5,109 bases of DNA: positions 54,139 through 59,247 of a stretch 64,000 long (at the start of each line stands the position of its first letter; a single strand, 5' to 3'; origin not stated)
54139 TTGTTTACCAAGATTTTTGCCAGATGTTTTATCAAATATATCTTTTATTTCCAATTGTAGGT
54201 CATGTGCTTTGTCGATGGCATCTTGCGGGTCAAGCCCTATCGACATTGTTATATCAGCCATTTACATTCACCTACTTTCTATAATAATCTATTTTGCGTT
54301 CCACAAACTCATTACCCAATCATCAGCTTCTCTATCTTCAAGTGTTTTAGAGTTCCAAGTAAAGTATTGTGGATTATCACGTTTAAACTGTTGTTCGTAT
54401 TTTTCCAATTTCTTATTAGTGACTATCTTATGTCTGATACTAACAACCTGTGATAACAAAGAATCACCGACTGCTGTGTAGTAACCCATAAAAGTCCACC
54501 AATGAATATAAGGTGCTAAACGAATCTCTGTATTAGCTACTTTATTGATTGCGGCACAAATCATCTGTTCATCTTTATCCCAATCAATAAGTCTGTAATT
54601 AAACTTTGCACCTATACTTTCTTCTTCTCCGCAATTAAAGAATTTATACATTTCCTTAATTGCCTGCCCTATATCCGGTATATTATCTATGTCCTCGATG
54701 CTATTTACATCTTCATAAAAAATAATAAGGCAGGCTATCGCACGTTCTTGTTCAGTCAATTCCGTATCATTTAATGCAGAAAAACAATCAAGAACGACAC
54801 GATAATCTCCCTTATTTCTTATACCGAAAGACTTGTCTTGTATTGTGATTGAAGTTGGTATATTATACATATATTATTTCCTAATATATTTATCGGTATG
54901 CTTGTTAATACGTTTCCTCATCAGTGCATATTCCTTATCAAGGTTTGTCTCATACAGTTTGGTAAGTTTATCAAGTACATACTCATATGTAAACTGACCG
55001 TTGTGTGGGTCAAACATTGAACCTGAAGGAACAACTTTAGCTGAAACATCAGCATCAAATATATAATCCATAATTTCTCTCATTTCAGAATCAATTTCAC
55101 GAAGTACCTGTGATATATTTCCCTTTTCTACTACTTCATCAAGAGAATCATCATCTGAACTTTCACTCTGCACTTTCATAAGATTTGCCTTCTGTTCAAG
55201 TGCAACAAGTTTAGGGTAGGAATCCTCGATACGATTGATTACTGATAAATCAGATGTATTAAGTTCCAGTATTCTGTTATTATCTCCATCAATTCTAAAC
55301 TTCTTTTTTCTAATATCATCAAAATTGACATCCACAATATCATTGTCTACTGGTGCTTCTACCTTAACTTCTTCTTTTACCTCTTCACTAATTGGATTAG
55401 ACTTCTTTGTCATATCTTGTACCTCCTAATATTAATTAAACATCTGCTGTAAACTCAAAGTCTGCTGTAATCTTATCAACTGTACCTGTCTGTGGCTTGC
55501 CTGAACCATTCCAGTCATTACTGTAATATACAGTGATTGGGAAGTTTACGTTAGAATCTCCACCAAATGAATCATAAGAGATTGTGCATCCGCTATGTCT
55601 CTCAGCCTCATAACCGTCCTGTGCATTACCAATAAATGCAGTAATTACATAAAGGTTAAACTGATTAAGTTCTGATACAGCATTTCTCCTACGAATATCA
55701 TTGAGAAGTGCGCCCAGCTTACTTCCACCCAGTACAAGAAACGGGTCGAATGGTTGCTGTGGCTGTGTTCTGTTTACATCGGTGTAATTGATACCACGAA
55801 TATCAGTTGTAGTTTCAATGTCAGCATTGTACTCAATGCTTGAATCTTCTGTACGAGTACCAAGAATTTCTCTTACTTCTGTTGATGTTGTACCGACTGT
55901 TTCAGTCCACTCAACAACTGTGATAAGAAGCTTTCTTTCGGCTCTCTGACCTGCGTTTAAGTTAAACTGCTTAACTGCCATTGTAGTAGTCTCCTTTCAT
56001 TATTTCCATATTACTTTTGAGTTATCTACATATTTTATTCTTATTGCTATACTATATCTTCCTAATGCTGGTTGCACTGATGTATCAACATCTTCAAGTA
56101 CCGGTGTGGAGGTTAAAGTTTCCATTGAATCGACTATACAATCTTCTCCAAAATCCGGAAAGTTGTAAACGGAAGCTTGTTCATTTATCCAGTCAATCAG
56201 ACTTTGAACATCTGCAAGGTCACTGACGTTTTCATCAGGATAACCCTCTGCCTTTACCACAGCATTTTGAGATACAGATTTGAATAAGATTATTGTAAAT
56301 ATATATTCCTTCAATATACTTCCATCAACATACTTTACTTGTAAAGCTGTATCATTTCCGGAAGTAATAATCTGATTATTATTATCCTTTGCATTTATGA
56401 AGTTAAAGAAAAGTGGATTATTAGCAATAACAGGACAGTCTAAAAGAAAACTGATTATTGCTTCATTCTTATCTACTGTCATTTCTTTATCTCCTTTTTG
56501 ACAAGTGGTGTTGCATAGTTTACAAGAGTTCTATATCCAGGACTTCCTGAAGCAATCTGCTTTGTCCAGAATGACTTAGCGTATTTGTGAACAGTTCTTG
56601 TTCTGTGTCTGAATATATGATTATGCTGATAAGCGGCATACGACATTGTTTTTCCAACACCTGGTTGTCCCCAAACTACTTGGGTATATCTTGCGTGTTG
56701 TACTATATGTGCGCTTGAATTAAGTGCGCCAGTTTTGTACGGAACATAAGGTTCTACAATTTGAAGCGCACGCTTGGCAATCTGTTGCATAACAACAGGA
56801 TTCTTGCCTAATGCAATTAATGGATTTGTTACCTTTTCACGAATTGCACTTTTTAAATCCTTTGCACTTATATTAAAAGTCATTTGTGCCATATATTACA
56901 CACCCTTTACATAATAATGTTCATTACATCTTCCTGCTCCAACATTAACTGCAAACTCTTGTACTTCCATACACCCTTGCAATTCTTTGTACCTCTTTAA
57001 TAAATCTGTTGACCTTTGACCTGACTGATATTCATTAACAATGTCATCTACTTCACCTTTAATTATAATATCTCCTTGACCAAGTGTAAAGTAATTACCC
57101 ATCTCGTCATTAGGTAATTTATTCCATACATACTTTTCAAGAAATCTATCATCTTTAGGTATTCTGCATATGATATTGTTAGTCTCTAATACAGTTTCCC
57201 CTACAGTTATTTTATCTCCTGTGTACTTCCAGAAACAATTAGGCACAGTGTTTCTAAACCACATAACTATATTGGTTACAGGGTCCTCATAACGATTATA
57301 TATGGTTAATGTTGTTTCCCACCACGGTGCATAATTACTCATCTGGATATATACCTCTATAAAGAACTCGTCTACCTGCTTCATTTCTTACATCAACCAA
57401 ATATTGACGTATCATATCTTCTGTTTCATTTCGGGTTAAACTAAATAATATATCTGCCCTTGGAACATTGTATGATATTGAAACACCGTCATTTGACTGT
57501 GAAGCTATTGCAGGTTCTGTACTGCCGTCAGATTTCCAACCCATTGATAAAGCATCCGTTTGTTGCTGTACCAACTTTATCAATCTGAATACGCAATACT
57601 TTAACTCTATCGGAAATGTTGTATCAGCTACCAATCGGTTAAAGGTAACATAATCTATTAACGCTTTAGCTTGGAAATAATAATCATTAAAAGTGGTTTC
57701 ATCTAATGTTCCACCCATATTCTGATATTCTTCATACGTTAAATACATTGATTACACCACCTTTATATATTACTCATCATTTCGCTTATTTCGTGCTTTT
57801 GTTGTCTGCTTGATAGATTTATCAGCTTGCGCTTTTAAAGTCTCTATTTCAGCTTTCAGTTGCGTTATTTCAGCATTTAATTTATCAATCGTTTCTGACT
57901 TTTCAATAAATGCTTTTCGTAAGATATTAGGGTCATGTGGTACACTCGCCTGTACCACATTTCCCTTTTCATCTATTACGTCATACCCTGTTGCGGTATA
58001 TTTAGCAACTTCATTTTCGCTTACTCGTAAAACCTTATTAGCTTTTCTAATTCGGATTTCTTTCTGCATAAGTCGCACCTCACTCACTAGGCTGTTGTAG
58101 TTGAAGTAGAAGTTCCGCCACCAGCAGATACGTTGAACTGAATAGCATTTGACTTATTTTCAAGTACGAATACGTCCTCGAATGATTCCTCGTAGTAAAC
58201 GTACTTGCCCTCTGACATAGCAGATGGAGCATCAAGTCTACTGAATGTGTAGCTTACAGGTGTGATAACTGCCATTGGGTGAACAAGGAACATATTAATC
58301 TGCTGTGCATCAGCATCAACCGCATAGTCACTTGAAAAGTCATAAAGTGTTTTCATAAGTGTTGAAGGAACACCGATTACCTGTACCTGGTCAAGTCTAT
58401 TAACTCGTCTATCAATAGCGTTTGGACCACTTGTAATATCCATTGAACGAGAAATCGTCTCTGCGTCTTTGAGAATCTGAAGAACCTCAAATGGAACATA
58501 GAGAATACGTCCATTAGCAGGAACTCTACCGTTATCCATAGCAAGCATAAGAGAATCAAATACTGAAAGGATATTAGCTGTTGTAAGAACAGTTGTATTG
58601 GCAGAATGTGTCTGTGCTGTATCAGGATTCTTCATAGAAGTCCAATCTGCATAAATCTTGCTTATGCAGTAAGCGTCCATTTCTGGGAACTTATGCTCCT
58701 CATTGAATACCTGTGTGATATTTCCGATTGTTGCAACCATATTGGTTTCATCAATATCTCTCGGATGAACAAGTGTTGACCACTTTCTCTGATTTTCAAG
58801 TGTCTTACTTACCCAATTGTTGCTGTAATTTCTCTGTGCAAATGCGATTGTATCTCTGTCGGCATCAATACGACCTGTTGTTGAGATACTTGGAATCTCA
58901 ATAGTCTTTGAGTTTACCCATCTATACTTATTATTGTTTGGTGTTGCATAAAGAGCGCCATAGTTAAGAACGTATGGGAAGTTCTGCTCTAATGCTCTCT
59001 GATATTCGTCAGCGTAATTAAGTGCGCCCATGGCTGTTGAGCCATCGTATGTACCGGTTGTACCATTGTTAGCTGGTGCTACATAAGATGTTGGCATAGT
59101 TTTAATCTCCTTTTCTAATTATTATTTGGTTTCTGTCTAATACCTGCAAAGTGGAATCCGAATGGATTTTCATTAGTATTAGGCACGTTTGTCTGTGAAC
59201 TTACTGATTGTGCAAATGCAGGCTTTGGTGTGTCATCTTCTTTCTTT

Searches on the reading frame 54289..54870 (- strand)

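Call 20: search_protein_families(library=phrogs, proteins=[window:54289-54870:-], max_evalue=0.001)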
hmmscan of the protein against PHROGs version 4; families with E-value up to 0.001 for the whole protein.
window:54289-54870:- (193 aa): 1 family
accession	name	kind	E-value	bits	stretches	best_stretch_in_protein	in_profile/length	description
phrog_706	-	unknown function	1.4e-24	87.9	1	3-175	7-185/201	-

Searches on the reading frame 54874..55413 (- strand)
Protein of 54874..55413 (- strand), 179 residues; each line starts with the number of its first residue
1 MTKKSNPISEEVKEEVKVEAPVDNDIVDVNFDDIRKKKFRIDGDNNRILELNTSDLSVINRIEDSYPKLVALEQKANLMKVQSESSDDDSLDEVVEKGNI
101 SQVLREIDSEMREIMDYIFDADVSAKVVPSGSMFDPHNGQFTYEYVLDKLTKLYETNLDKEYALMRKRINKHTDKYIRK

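Call 20: search_protein_families(library=phrogs, proteins=[window:54874-55413:-], max_evalue=0.001)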
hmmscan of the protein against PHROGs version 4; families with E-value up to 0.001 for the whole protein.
window:54874-55413:- (179 aa): 1 family
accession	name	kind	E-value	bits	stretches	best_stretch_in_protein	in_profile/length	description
phrog_11299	-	unknown function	9.5e-19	69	1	29-177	4-141/152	-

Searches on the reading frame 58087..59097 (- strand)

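Call 20: search_protein_families(library=phrogs, proteins=[window:58087-59097:-], max_evalue=0.001)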
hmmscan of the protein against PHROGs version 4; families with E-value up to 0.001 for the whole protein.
window:58087-59097:- (336 aa): 1 family
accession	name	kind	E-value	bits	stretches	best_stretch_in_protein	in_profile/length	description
phrog_422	-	head and packaging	6e-98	328.9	1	23-325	2-294/297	major head protein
